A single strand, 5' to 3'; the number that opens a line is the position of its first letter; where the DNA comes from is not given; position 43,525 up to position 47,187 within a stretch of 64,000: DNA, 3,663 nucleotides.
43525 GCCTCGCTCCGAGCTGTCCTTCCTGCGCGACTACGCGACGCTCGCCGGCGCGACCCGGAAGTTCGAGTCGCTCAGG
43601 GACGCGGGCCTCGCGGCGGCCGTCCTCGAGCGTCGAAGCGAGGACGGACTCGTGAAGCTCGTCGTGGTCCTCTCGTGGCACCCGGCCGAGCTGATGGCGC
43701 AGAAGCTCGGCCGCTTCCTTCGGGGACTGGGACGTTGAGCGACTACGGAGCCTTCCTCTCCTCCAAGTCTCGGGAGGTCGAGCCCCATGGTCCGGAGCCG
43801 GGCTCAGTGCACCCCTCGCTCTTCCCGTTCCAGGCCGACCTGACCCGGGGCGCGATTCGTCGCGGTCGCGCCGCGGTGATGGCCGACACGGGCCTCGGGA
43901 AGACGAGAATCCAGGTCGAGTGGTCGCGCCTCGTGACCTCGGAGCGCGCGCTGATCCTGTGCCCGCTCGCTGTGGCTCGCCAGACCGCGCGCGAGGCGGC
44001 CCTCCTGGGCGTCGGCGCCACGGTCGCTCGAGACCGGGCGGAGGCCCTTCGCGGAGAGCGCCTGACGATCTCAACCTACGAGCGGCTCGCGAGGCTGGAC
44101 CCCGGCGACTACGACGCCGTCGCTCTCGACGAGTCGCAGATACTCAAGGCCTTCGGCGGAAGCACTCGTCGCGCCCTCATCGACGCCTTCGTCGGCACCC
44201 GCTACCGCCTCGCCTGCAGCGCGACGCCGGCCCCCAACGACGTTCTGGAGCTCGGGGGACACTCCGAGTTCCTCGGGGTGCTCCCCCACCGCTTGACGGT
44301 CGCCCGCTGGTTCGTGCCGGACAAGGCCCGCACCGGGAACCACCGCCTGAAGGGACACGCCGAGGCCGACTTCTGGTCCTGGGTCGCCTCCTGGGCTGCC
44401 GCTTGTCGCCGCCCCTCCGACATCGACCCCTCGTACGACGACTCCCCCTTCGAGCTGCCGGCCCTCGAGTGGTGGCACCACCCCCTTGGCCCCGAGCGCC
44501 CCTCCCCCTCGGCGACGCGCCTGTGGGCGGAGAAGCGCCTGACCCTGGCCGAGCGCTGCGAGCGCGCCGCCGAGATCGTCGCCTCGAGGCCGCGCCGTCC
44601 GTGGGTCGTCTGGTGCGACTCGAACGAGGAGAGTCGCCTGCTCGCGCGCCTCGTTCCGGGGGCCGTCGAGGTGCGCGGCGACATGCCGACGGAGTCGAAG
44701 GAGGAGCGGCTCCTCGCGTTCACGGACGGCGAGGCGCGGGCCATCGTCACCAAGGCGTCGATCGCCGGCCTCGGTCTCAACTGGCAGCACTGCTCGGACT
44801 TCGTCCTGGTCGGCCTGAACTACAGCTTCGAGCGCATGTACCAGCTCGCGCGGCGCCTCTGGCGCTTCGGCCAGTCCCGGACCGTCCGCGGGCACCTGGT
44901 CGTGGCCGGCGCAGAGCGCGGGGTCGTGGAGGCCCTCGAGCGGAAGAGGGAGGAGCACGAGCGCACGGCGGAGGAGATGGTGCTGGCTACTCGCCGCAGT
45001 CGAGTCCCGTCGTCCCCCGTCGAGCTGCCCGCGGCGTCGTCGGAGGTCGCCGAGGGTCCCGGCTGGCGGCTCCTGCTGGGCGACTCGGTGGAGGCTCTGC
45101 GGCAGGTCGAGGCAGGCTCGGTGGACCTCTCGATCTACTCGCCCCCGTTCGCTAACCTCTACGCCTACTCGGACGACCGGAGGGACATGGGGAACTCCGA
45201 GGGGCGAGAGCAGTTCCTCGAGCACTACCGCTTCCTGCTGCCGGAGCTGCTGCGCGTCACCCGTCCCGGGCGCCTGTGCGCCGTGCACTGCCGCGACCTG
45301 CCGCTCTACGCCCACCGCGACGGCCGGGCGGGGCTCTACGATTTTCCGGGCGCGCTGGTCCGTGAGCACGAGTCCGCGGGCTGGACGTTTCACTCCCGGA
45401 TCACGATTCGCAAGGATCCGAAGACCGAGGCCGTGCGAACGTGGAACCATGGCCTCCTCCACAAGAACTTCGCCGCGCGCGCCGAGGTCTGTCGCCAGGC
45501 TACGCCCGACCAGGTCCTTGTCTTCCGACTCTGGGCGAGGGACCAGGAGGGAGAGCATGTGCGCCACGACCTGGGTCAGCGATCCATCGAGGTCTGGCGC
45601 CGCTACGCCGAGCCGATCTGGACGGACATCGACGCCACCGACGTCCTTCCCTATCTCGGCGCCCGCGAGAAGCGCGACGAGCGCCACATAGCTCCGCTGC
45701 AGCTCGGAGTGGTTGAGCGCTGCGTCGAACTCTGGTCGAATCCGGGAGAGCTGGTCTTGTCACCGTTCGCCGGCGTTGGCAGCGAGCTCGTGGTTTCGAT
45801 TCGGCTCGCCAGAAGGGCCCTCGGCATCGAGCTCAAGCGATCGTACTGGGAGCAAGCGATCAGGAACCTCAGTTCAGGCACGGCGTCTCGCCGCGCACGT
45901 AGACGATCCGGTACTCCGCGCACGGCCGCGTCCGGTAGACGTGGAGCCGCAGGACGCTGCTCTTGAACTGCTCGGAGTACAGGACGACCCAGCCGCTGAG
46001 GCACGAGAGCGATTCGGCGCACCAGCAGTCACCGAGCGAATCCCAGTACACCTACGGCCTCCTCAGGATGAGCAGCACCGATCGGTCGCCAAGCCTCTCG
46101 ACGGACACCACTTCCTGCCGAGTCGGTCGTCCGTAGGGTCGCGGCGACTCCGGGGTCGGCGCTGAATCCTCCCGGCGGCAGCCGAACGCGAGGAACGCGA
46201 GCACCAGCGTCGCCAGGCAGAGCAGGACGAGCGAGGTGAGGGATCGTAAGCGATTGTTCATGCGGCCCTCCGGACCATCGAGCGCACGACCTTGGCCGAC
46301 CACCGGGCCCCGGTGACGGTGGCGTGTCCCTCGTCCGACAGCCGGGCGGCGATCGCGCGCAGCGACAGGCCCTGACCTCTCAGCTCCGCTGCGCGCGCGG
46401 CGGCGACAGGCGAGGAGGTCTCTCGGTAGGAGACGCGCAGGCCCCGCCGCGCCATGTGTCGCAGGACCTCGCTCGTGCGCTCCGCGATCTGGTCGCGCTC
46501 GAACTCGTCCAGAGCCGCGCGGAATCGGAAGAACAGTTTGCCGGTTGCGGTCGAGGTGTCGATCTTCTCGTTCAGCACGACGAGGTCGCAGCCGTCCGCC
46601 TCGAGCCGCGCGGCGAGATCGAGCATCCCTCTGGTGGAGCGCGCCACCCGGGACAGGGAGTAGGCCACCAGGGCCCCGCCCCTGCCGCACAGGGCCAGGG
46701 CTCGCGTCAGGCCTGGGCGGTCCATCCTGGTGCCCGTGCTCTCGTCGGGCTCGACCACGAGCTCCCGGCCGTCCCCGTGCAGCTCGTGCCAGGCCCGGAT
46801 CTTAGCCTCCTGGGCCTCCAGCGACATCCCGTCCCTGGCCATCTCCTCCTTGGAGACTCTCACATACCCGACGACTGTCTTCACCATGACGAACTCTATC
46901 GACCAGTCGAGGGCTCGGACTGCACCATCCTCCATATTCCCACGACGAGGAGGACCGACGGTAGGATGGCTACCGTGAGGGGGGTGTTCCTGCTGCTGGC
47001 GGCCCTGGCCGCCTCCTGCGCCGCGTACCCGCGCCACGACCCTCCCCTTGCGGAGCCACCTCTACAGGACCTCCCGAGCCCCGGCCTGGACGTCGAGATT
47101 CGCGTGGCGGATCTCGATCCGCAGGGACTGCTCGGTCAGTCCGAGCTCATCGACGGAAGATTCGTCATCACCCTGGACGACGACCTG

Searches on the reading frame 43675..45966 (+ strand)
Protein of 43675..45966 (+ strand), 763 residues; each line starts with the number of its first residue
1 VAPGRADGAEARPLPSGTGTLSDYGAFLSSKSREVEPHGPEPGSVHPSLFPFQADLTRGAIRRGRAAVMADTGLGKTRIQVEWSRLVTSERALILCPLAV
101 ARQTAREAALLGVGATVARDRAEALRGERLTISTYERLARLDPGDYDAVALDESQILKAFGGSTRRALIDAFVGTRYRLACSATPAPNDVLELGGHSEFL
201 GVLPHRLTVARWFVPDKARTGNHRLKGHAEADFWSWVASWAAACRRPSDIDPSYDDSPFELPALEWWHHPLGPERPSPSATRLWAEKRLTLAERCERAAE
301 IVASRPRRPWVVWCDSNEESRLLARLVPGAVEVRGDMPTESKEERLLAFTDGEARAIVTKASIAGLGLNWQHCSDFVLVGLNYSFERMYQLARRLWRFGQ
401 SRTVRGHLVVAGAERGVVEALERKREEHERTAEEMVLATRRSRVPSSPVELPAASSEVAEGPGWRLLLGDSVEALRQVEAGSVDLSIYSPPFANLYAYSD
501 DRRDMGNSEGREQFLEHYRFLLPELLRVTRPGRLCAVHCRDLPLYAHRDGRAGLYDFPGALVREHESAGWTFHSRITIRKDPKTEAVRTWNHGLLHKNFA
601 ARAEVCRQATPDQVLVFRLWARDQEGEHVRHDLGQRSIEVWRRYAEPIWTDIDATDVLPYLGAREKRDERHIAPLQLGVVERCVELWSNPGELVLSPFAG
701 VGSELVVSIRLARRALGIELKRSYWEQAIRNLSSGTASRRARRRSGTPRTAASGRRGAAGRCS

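Call 9: search_protein_families(library=pfam, proteins=[window:43675-45966:+], max_evalue=0.01)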
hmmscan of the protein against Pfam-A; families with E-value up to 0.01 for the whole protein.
window:43675-45966:+ (763 aa): 3 families
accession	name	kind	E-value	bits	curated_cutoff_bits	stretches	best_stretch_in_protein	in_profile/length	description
PF01555.25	N6_N4_Mtase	-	1.3e-15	58.4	26.7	1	483-729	1-220/221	DNA methylase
PF00271.37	Helicase_C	-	2e-06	28.5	23.5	1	305-399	13-110/110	Helicase conserved C-terminal domain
PF00270.35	DEAD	-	0.0065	16.7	26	1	53-190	4-164/167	DEAD/DEAH box helicase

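Call 10: search_protein_families(library=phrogs, proteins=[window:43675-45966:+], max_evalue=0.001)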
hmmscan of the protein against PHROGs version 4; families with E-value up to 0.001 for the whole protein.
window:43675-45966:+ (763 aa): 9 families
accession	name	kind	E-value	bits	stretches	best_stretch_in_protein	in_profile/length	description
phrog_16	-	DNA, RNA and nucleotide metabolism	1.9e-55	189.6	1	43-738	267-915/986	DNA helicase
phrog_62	-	DNA, RNA and nucleotide metabolism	1.6e-45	156.2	1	42-441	690-1142/1881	DNA helicase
phrog_67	-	other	4.6e-30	106.3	1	464-737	124-348/743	DNA methyltransferase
phrog_498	-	other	2.7e-17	63.6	2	649-746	334-434/633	DNA methyltransferase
phrog_12517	-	unknown function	6.3e-12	46.3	1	457-591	153-281/316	-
phrog_3008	-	other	6.4e-10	39.7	1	677-737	156-216/244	DNA methyltransferase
phrog_11354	-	unknown function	2.3e-07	31.5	1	347-430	17-103/116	-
phrog_6952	-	other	1.5e-05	26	1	678-732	121-175/181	DNA methyltransferase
phrog_18293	-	other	0.0002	22.3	1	670-732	43-107/119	methyltransferase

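Call 46: find_homologous_proteins(query=window:43876-45966:+, max_evalue=1e-30)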
Query window:43876-45966:+ (696 aa): 5723 proteins with E <= 1e-30 among 8000 candidates; the best 120 are listed.
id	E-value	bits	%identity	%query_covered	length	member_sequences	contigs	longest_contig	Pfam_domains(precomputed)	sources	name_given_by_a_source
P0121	0.0e+0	1581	100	100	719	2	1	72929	PF00271.38,PF01555.25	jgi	jgi:DNA modification methylase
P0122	4.5e-264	896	59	96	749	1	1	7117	PF00176.30,PF01555.25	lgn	-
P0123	1.4e-257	875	57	96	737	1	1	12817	PF00271.38,PF01555.25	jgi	jgi:superfamily II DNA or RNA helicase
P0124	5.6e-225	767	51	97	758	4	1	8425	PF00271.38,PF01555.25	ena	-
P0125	3.7e-224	764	51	96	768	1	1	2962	PF00176.30,PF00271.38,PF01555.25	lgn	-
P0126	1.4e-223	762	51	96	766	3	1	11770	PF00270.36,PF00176.30,PF04851.22,PF01555.25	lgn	-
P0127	2.9e-221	755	51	97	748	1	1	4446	PF00176.30,PF00271.38,PF01555.25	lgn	-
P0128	1.4e-220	752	50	96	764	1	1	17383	PF00176.30,PF00271.38,PF01555.25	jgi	jgi:DNA modification methylase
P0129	1.1e-219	749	51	97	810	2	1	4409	PF00271.38,PF01555.25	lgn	-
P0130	1.9e-219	749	50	96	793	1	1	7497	PF00271.38,PF01555.25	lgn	-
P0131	3.1e-219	748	51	96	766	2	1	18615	PF00270.36,PF01555.25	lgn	-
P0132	6.9e-219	747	49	96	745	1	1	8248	PF00271.38,PF01555.25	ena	-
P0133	1.8e-218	745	52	96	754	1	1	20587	PF00176.30,PF00271.38,PF04851.22,PF01555.25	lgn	-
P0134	2.3e-218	745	51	96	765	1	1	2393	PF00176.30,PF00271.38,PF01555.25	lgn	-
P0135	5.5e-218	744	50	96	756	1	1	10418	PF00271.38,PF01555.25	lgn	-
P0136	1.2e-217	743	49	97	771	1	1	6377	PF00176.30,PF00271.38,PF01555.25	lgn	-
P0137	2.2e-217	742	50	96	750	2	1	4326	PF00271.38,PF01555.25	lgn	-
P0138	8.2e-216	737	50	96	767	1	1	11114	PF00176.30,PF00271.38,PF01555.25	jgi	jgi:DNA modification methylase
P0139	1.8e-215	735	50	96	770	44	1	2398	PF00176.30,PF00271.38,PF01555.25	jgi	-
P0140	2.0e-215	735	50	96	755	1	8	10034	PF01555.25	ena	-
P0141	2.0e-215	735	50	96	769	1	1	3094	PF00270.36,PF00176.30,PF00271.38,PF04851.22,PF01555.25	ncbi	-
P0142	5.3e-214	731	50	96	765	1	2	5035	PF00176.30,PF01555.25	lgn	-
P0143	1.0e-212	726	49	97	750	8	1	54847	PF00271.38,PF01555.25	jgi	jgi:DNA modification methylase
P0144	1.2e-212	726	50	96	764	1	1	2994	PF01555.25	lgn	-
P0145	1.7e-212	726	49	98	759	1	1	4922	PF00271.38,PF01555.25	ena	-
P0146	2.4e-212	725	49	97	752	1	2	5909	PF00176.30,PF01555.25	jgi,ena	-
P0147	2.8e-212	725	50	96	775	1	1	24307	PF00176.30,PF00271.38,PF01555.25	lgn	-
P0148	3.0e-212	725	48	96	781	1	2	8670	PF01555.25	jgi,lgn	jgi:DNA modification methylase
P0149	3.4e-212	725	49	96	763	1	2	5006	PF00271.38,PF01555.25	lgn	-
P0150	4.5e-212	724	49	96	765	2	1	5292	PF00270.36,PF00271.38,PF01555.25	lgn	-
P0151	1.0e-211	723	49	96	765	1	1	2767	PF00176.30,PF01555.25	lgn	-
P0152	1.1e-210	720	48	96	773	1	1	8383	PF00270.36,PF00176.30,PF00271.38,PF01555.25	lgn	-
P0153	1.2e-210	720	49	96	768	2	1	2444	PF00176.30,PF00271.38,PF01555.25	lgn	-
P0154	1.6e-210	719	49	96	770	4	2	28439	PF00176.30,PF00271.38,PF01555.25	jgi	-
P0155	5.7e-210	717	48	97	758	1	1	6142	PF00270.36,PF00271.38,PF01555.25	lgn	-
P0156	7.0e-210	717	49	98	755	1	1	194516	PF00176.30,PF00271.38,PF01555.25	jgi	jgi:DNA modification methylase/superfamily II DNA or RNA helicase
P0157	1.2e-209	716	47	96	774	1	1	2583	PF00270.36,PF00176.30,PF00271.38,PF01555.25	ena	-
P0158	2.7e-209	715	51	97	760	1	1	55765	PF00176.30,PF00271.38,PF01555.25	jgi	jgi:DNA modification methylase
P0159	3.2e-209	715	49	96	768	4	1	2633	PF00176.30,PF00271.38,PF01555.25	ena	-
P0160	2.4e-208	712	49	99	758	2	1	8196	PF00176.30,PF00271.38,PF01555.25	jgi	jgi:DNA modification methylase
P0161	4.0e-208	711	44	96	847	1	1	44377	PF00176.30,PF00271.38,PF01555.25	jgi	jgi:DNA modification methylase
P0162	8.8e-208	710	50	96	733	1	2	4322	PF00271.38,PF01555.25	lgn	-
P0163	2.5e-207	709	48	96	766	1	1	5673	PF00271.38,PF01555.25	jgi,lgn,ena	-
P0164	1.1e-206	706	47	97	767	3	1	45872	PF00176.30,PF00271.38,PF01555.25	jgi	jgi:hypothetical protein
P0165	1.2e-206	706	47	97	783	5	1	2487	PF00176.30,PF00271.38,PF01555.25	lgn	-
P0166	1.2e-206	706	49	97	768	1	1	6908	PF00176.30,PF00271.38,PF01555.25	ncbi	-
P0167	2.4e-206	705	49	88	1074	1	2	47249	PF07591.16,PF00176.30,PF00271.38,PF14890.12,PF01555.25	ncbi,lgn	-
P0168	3.8e-206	705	46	96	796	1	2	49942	PF00176.30,PF00271.38,PF01555.25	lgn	-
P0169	8.4e-206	704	49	96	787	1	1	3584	PF00271.38,PF01555.25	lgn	-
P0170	1.4e-205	703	50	96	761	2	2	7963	PF00176.30,PF00271.38,PF01555.25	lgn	-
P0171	8.6e-205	700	47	97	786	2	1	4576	PF00176.30,PF00271.38,PF01555.25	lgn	-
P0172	1.1e-204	700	48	97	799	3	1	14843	PF00176.30,PF00271.38,PF01555.25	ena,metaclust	metaclust:\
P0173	6.8e-204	697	50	96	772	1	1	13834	PF00176.30,PF00271.38,PF01555.25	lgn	-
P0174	9.6e-204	697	50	96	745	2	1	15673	PF00271.38,PF01555.25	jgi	jgi:DNA modification methylase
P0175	1.7e-203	696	46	97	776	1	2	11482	PF00176.30,PF00271.38,PF01555.25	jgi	jgi:DNA modification methylase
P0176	1.8e-203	696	48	96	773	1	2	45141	PF00176.30,PF00271.38,PF01555.25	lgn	-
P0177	5.8e-203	694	49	97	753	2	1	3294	PF00271.38,PF01555.25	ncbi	-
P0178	6.4e-203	694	47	96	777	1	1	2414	PF00176.30,PF00271.38,PF01555.25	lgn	-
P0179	6.7e-203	694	49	96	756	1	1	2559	PF00176.30,PF00271.38,PF01555.25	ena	-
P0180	9.2e-203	693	49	96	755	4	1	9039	PF00176.30,PF00271.38,PF01555.25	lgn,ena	-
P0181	1.2e-202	693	47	96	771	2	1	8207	PF00176.30,PF00271.38,PF01555.25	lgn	-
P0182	1.3e-202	693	48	96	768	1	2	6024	PF01555.25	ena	-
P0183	1.4e-202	693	46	97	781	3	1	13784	PF00176.30,PF00271.38,PF01555.25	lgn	-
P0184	1.5e-202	693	49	96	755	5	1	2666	PF00176.30,PF01555.25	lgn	-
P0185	4.5e-202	691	47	96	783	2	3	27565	PF00176.30,PF00271.38,PF01555.25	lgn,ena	-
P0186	1.4e-201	690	48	96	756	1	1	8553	PF00271.38,PF01555.25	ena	-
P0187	4.0e-201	688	48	96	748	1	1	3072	PF00271.38,PF01555.25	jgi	jgi:superfamily II DNA or RNA helicase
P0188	5.0e-201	688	46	96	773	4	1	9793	PF00176.30,PF00271.38,PF01555.25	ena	-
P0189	5.7e-201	688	46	96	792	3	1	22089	PF01555.25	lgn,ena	-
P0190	6.6e-201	687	48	96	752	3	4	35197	PF00270.36,PF00176.30,PF00271.38,PF01555.25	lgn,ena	-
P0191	1.2e-200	686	48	96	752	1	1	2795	PF00271.38,PF01555.25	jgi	-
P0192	2.2e-200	686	48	96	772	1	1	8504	PF00176.30,PF01555.25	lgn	-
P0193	1.6e-199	683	46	96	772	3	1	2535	PF00176.30,PF00271.38,PF01555.25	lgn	-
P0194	2.2e-199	682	49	95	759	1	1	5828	PF00176.30,PF00271.38,PF01555.25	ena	-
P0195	3.5e-199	682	48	97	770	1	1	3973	PF00176.30,PF00271.38,PF01555.25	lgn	-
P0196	1.5e-198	680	47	96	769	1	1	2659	PF00176.30,PF00271.38,PF01555.25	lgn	-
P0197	2.2e-198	679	48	96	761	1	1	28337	PF00271.38,PF01555.25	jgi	jgi:superfamily II DNA or RNA helicase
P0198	2.7e-198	679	49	96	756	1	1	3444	PF00271.38,PF01555.25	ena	-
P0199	4.6e-198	678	46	96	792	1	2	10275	PF00271.38,PF04851.22,PF01555.25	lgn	-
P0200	4.7e-198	678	47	96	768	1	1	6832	PF00176.30,PF00271.38,PF01555.25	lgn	-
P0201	6.5e-198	677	46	97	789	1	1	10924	PF00176.30,PF00271.38,PF01555.25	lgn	-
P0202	1.0e-197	677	45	96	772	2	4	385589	PF00176.30,PF00271.38,PF01555.25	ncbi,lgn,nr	ncbi:MAG: DNA methyltransferase [Anaerolineaceae bacterium]|nr:DNA methyltransferase [Anaerolineacea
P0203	1.1e-197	677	46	96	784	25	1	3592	PF00176.30,PF01555.25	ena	-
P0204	1.4e-197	676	48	97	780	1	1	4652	PF00271.38,PF01555.25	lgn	-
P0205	2.2e-197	676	47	98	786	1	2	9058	PF00176.30,PF01555.25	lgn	-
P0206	2.6e-197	675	45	96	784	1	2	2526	PF00176.30,PF00271.38,PF01555.25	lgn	-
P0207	2.7e-197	675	45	97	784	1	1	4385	PF00271.38,PF01555.25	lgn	-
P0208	3.2e-197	675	46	95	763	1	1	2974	PF00271.38,PF01555.25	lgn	-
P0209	3.5e-197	675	46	96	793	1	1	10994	PF00271.38,PF01555.25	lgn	-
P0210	4.0e-197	675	46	98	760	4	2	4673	PF00176.30,PF00271.38,PF01555.25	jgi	jgi:DNA modification methylase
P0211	5.7e-197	674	45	97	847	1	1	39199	PF00176.30,PF00271.38,PF01555.25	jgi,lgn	jgi:hypothetical protein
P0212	6.1e-197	674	46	96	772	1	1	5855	PF00176.30,PF00271.38,PF01555.25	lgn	-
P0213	1.4e-196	673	48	96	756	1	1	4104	PF00271.38,PF01555.25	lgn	-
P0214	1.6e-196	673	47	96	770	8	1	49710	PF00176.30,PF00271.38,PF01555.25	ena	-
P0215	1.7e-196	673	49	96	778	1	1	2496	PF00176.30,PF00271.38,PF01555.25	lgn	-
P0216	2.2e-196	672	45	97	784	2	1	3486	PF00271.38,PF01555.25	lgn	-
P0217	2.5e-196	672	46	96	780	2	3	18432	PF00271.38,PF01555.25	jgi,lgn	-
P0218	3.2e-196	672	46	96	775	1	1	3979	PF00270.36,PF00271.38,PF01555.25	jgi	jgi:DNA modification methylase/superfamily II DNA or RNA helicase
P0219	3.4e-196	672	46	97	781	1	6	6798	PF00176.30,PF00271.38,PF01555.25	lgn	-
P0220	3.9e-196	672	45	97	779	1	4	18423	PF00271.38,PF01555.25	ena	-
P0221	4.3e-196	671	47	96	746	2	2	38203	PF00176.30,PF00271.38,PF01555.25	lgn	-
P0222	6.7e-196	671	46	95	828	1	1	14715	PF00176.30,PF01555.25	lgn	-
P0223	7.4e-196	671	46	96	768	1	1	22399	PF00176.30,PF00271.38,PF01555.25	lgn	-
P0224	7.9e-196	671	45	97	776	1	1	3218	PF00176.30,PF00271.38,PF01555.25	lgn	-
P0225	1.4e-195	670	47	97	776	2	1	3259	PF00176.30,PF00271.38,PF01555.25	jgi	jgi:DNA methylase/SNF2-related domain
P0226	1.8e-195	669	49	96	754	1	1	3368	PF00271.38,PF01555.25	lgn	-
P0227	2.5e-195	669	48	96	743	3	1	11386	PF00271.38,PF01555.25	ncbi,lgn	-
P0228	2.7e-195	669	46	97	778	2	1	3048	PF00176.30,PF01555.25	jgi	-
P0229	2.8e-195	669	46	96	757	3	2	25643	PF00270.36,PF00176.30,PF00271.38,PF04851.22,PF01555.25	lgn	-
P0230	3.3e-195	668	47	96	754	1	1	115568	PF00176.30,PF01555.25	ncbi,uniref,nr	ncbi:DNA methyltransferase [Dictyobacter arantiisoli]|uniref:Helicase ATP-binding domain-containing 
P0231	4.8e-195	668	45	97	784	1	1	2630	PF00271.38,PF01555.25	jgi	jgi:DNA modification methylase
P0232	7.2e-195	667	47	96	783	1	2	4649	PF00176.30,PF00271.38,PF01555.25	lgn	-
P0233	7.7e-195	667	46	96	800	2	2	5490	PF00271.38,PF01555.25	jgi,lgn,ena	-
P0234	7.8e-195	667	45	97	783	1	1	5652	PF00271.38,PF01555.25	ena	-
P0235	1.1e-194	667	46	97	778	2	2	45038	PF00176.30,PF00271.38,PF01555.25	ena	-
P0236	1.1e-194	667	48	96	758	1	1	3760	PF01555.25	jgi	jgi:DNA modification methylase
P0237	1.3e-194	667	47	96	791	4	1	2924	PF00176.30,PF00271.38,PF01555.25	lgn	-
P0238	1.6e-194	666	44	96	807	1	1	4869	PF01555.25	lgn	-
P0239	1.6e-194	666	46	95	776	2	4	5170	PF00270.36,PF00176.30,PF00271.38,PF04851.22,PF01555.25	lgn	-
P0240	2.7e-194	665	47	96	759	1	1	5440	PF00271.38,PF01555.25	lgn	-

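Call 47: find_encoding_contigs(protein=P0121, flank=10000, max_places=3)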
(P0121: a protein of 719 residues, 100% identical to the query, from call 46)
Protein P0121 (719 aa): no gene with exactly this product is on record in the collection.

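Call 49: list_cluster_members(proteins=[P0121, P0001])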
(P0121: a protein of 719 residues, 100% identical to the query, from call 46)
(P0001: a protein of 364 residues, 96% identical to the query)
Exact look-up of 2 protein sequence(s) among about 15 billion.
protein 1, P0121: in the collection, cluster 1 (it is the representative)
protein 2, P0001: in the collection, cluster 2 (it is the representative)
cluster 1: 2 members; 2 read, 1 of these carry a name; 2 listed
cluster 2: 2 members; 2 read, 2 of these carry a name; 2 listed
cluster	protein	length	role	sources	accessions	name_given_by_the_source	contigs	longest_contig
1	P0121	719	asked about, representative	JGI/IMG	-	DNA modification methylase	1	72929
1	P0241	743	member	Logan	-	-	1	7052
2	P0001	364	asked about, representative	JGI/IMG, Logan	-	integrase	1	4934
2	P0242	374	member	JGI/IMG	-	integrase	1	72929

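Call 51: find_encoding_contigs(protein=P0241, flank=10000, max_places=3)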
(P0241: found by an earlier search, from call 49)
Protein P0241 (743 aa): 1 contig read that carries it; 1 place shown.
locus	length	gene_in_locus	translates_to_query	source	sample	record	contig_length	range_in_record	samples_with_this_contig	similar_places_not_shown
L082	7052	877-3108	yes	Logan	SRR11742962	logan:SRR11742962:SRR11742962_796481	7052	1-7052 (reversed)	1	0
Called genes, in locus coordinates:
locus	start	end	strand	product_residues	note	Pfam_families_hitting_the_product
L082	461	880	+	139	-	-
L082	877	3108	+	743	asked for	PF00271:Helicase_C (weak), PF01555:N6_N4_Mtase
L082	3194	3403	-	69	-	-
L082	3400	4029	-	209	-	PF00239:Resolvase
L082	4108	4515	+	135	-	-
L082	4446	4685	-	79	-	-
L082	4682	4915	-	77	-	-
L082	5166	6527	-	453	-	-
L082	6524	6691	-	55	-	-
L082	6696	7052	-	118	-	?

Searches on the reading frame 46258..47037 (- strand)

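Call 9: search_protein_families(library=pfam, proteins=[window:46258-47037:-], max_evalue=0.01)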
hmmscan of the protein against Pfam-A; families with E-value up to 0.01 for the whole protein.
window:46258-47037:- (259 aa): 2 families
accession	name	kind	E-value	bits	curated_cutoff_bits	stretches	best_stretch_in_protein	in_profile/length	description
PF00239.26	Resolvase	-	2.1e-33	115.9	23.3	1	55-199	1-143/145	Resolvase, N terminal domain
PF07508.19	Recombinase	-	0.0011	19.6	21.1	1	215-257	9-51/102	Recombinase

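Call 10: search_protein_families(library=phrogs, proteins=[window:46258-47037:-], max_evalue=0.001)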
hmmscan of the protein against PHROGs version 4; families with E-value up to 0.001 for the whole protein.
window:46258-47037:- (259 aa): 3 families
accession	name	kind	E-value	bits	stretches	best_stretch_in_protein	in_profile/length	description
phrog_95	-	integration and excision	1.4e-39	137.3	2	51-203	86-241/651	integrase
phrog_125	-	DNA, RNA and nucleotide metabolism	1.6e-38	133.7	1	49-253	16-198/254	DNA invertase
phrog_8275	-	DNA, RNA and nucleotide metabolism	0.00071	20.4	0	56-114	3-49/51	DNA invertase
